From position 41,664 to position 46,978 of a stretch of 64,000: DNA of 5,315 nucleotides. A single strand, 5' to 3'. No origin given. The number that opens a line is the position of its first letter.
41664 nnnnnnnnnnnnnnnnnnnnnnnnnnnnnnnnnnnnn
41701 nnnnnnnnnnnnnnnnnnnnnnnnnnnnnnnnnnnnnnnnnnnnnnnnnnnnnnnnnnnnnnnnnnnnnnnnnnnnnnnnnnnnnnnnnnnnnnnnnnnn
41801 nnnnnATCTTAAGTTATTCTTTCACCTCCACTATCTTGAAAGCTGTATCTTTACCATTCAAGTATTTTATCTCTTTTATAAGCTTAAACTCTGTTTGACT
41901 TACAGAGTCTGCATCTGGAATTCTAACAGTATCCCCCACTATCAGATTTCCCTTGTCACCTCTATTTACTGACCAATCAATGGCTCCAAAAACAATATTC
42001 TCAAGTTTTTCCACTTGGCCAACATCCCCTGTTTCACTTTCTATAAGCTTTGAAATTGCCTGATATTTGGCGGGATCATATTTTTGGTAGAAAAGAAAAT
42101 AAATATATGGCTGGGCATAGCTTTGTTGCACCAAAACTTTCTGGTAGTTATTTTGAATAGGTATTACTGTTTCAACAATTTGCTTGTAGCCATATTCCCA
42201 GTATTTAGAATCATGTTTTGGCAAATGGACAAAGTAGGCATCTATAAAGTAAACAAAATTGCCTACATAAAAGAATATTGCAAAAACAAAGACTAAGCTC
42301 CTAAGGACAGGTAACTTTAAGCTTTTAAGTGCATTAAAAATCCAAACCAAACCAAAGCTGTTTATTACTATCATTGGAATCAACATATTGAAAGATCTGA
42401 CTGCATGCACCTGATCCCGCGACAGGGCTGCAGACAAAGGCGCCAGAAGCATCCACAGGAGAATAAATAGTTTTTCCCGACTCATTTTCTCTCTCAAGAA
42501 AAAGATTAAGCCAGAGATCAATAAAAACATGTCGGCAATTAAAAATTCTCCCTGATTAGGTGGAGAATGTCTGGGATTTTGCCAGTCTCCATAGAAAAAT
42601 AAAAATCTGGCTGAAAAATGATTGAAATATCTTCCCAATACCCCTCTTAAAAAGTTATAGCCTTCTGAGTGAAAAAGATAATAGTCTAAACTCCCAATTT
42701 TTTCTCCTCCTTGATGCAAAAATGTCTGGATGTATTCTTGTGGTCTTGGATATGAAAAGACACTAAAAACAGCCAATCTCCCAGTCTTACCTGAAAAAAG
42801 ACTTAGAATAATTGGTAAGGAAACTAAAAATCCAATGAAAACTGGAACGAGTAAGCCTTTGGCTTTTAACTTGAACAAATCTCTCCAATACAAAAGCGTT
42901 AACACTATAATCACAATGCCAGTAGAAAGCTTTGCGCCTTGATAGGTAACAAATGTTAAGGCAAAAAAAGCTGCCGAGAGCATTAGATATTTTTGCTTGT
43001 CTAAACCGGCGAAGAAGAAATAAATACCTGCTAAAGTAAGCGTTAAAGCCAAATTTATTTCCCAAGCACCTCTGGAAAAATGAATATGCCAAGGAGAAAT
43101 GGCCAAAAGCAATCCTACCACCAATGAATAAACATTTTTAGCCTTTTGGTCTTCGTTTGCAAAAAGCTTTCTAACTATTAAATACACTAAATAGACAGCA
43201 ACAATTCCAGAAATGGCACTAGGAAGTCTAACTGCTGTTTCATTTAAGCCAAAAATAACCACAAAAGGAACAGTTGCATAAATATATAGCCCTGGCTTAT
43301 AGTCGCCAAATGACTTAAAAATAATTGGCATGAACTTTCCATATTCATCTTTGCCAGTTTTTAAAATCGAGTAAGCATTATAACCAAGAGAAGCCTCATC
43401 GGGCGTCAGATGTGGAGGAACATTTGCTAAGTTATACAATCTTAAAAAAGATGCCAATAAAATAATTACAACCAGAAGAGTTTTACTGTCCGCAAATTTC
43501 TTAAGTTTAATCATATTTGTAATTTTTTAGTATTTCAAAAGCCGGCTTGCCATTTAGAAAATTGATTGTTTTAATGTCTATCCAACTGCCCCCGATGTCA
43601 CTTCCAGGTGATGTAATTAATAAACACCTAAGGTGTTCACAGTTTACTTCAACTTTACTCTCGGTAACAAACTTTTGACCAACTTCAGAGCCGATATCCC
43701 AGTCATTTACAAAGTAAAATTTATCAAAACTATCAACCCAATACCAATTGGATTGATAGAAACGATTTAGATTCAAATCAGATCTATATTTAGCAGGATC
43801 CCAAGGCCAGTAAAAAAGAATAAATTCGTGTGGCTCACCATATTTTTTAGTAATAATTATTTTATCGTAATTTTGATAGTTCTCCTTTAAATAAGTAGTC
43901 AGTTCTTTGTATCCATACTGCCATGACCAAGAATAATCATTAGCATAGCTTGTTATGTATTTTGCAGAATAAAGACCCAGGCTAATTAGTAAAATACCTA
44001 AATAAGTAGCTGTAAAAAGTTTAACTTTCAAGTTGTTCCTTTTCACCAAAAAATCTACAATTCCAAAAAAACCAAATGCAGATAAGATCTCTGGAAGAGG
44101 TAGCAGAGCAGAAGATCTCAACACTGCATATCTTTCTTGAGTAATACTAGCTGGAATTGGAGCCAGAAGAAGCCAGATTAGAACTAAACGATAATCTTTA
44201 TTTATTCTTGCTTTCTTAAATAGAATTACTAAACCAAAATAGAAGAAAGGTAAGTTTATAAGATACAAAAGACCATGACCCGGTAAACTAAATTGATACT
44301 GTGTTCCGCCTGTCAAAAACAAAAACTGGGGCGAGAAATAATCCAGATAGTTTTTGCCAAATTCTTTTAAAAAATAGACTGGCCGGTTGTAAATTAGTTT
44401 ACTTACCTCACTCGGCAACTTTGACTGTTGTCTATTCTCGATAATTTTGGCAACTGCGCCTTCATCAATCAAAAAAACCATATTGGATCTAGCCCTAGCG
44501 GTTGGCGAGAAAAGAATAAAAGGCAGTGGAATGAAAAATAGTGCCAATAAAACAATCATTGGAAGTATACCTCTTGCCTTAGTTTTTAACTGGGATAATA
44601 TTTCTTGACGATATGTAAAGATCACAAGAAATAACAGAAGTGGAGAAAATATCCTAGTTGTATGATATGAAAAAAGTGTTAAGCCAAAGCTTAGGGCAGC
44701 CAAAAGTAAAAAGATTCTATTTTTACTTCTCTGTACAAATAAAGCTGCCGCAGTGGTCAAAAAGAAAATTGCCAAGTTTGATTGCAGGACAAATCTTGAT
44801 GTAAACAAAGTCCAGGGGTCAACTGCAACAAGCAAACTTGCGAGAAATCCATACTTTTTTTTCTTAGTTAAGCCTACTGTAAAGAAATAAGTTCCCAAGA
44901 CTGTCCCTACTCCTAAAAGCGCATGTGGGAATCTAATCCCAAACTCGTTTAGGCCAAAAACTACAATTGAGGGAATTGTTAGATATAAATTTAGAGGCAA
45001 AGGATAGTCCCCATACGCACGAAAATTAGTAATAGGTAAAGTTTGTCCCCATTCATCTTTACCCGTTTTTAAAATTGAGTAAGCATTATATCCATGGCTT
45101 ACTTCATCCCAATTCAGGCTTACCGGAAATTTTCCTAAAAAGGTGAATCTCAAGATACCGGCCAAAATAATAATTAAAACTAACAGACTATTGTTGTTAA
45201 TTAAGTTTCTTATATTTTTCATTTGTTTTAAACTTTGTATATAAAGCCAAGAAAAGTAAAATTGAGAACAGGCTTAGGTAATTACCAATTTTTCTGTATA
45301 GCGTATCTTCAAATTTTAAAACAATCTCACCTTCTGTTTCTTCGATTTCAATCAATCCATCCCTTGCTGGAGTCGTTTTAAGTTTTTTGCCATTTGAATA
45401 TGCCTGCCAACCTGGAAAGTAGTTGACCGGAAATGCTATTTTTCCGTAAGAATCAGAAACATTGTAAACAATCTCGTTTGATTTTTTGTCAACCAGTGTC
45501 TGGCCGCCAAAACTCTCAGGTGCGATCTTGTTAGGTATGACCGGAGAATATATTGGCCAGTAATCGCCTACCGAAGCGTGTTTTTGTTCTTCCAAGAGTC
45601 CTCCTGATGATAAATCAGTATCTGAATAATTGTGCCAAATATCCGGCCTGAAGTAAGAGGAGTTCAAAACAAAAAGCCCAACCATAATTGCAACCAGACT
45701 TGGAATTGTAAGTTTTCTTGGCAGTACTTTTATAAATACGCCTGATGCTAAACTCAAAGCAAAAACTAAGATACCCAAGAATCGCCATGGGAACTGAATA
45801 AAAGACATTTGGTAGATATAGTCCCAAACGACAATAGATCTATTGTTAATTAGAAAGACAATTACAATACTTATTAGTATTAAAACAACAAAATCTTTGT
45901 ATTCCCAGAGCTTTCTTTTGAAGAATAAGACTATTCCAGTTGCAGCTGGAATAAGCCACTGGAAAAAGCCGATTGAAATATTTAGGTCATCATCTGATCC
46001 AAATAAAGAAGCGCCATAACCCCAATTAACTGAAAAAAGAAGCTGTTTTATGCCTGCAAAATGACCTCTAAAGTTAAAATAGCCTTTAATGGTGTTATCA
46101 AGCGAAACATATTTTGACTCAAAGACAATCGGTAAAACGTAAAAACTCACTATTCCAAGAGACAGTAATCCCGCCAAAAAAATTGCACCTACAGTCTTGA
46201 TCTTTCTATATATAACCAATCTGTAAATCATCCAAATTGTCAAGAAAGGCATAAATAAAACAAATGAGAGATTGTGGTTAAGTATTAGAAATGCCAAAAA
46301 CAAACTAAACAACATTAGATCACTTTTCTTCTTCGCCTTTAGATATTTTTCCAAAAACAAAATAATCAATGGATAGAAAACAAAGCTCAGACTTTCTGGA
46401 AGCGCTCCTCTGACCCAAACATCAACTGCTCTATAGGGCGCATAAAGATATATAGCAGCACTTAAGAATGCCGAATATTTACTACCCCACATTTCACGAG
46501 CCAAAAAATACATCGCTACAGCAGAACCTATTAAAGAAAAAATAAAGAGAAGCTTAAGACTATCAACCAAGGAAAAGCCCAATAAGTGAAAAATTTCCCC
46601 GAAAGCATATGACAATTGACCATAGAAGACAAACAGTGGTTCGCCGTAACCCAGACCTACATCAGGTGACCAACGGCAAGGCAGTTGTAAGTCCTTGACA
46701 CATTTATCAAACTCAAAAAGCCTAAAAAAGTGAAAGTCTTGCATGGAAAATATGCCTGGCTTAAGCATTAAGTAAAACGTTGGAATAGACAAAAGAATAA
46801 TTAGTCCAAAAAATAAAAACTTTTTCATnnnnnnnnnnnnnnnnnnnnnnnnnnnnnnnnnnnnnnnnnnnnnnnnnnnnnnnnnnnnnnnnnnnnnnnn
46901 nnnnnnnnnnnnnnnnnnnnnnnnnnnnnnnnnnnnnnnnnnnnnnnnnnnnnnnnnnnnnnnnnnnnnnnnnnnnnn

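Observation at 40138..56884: Seven-fold expansion of PMT/ArnT-like GT-C glycosyltransferases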

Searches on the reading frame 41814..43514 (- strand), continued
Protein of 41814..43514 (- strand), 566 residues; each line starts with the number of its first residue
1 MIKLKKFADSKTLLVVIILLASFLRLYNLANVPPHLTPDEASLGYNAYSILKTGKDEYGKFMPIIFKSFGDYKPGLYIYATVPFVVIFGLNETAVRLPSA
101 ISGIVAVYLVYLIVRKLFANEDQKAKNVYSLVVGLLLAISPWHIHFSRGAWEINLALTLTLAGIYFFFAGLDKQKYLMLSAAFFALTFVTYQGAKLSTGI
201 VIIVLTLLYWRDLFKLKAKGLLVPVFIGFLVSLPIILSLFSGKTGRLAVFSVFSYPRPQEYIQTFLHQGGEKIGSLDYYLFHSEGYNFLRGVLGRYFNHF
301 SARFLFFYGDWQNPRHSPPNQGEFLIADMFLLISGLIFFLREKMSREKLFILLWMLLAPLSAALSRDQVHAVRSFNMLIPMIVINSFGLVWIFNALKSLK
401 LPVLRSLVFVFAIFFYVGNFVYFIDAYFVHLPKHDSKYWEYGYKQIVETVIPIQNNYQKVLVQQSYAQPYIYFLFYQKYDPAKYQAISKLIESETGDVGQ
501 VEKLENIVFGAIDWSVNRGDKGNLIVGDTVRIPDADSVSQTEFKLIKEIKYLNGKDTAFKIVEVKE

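Call 77: search_protein_representatives(alignment_id=A1)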
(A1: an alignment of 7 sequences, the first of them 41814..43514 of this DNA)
Query: 7 sequences, 559 profile positions. Proteins with E-value up to 0.001 (for the whole library): 43149; up to 1e-10: 16482; up to 1e-30: 6744. The best 150 are listed.
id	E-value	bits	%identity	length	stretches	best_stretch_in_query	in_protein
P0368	1.5e-169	581.8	-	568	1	14-557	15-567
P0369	6.2e-165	566.5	-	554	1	7-557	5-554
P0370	1.8e-164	565.0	-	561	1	4-557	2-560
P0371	3.0e-164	564.3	-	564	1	8-559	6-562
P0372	4.9e-164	563.6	-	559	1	4-557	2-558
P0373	1.2e-163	562.3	-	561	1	1-557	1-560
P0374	6.8e-162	556.5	-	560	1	8-557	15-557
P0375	1.6e-160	552.0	-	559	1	8-556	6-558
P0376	1.9e-160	551.7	-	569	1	1-557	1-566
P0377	1.6e-159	548.7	-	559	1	1-556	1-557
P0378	2.9e-158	544.6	-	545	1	1-556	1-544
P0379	9.4e-158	542.8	-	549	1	11-558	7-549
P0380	3.5e-157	541.0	-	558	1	4-557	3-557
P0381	5.2e-157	540.4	-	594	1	10-557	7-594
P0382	9.0e-157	539.6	-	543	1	9-557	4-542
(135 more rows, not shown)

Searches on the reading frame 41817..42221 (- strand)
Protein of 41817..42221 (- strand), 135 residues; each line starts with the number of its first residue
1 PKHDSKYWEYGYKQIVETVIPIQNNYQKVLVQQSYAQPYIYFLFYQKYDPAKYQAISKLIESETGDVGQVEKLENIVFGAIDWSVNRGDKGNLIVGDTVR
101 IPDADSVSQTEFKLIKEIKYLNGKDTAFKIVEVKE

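Call 64: predict_structure(alignment_id=A3)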
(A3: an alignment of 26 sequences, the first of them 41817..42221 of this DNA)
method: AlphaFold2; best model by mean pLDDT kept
length: 135 residues; sequences in the alignment: 26
mean_pLDDT: 88.1   pTM: 0.82
mean pLDDT of the five models: 88.1, 87.8, 86.9, 86.2, 85.1
residues with pLDDT >= 90: 77; 70-90: 48; 50-70: 10; < 50: 0
segments of 3 or more residues with pLDDT < 50: none
pLDDT, mean of each block of 10 residues (from residue 1): 71 94 96 84 86 81 72 92 94 94 91 95 91 94
secondary structure, 60 per line:
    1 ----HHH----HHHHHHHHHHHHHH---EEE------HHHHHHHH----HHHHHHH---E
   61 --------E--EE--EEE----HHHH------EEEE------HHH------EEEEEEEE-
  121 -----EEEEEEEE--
elements in order: H12-25 E29-31 H38-45 H50-56 E76-78 H83-86 E93-96 E112-119 E126-133

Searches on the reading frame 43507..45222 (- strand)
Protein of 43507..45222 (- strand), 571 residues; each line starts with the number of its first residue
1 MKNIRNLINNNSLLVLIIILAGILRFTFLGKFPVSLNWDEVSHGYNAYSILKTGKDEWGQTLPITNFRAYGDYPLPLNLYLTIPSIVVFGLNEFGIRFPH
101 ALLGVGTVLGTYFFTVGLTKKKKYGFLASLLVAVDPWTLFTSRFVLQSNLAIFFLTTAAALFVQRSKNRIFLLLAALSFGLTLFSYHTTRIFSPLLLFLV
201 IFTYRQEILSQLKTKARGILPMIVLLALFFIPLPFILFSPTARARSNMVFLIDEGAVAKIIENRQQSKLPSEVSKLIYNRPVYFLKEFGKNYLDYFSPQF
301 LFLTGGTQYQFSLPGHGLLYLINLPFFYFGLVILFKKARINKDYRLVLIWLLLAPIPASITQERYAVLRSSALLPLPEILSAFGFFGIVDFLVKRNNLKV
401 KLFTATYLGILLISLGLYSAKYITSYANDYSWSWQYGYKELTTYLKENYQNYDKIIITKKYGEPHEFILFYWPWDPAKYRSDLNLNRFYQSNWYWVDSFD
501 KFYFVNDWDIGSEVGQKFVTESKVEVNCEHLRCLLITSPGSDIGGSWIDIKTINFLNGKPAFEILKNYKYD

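Call 4: search_protein_families(library=pfam, proteins=[window:43507-45222:-], max_evalue=0.01)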
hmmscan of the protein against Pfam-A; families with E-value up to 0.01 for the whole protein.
window:43507-45222:- (571 aa): 2 families
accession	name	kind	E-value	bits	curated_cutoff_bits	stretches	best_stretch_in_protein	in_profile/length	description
PF02366.24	PMT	-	4.7e-10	39.9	22.7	1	71-234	60-231/245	Dolichyl-phosphate-mannose-protein mannosyltransferase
PF13231.12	PMT_2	-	3.5e-07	31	26.1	1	77-226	5-154/160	Dolichyl-phosphate-mannose-protein mannosyltransferase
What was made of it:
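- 43507..45222 (-): Paralogue C (571 aa), core orthogroup C. PMT 39.9 bits and PMT_2 31 bits (call 4).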

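Call 5: search_protein_families(library=ncbifam, proteins=[window:43507-45222:-], max_evalue=0.01)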
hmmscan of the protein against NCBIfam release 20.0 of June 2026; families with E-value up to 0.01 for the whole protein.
window:43507-45222:- (571 aa): 1 family
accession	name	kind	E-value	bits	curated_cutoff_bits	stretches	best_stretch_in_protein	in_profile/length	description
NF058602.1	PrMnsylTfPmt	equivalog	7.1e-07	28.4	800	1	76-164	101-189/530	protein O-mannosyltransferase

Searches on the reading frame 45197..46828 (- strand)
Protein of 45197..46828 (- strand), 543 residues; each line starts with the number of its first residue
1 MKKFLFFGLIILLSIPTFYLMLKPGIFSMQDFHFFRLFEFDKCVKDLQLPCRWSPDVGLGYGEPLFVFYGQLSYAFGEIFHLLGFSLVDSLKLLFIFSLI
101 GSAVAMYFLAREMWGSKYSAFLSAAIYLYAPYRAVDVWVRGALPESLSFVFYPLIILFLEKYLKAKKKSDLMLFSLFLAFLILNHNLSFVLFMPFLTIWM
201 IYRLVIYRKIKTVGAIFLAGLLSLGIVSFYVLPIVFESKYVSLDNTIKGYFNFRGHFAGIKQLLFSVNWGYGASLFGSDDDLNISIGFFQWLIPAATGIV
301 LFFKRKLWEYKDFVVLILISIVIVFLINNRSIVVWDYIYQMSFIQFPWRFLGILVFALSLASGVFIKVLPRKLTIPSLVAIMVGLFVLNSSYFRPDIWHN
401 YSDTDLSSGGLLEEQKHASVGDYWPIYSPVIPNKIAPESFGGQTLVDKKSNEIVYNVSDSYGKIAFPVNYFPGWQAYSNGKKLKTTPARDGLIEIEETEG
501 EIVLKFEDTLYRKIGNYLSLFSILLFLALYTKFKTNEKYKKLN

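Call 4: search_protein_families(library=pfam, proteins=[window:45197-46828:-], max_evalue=0.01)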
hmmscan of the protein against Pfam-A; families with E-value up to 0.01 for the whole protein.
window:45197-46828:- (543 aa): 2 families
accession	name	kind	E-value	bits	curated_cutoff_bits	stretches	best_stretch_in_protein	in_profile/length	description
PF09586.16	YfhO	-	5.7e-13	48.6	28.5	2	67-398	63-390/835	Bacterial membrane protein YfhO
PF10131.15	PTPS_related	-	0.0042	16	26.4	1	67-397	2-311/621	6-pyruvoyl-tetrahydropterin synthase related domain; membrane protein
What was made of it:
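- On YfhO family (for the embedded gene 45197-46828): 48.6 bits in two stretches, residues 67-398 (call 4).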

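Call 5: search_protein_families(library=ncbifam, proteins=[window:45197-46828:-], max_evalue=0.01)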
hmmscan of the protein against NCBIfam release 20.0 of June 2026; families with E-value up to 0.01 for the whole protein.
window:45197-46828:- (543 aa): 0 families
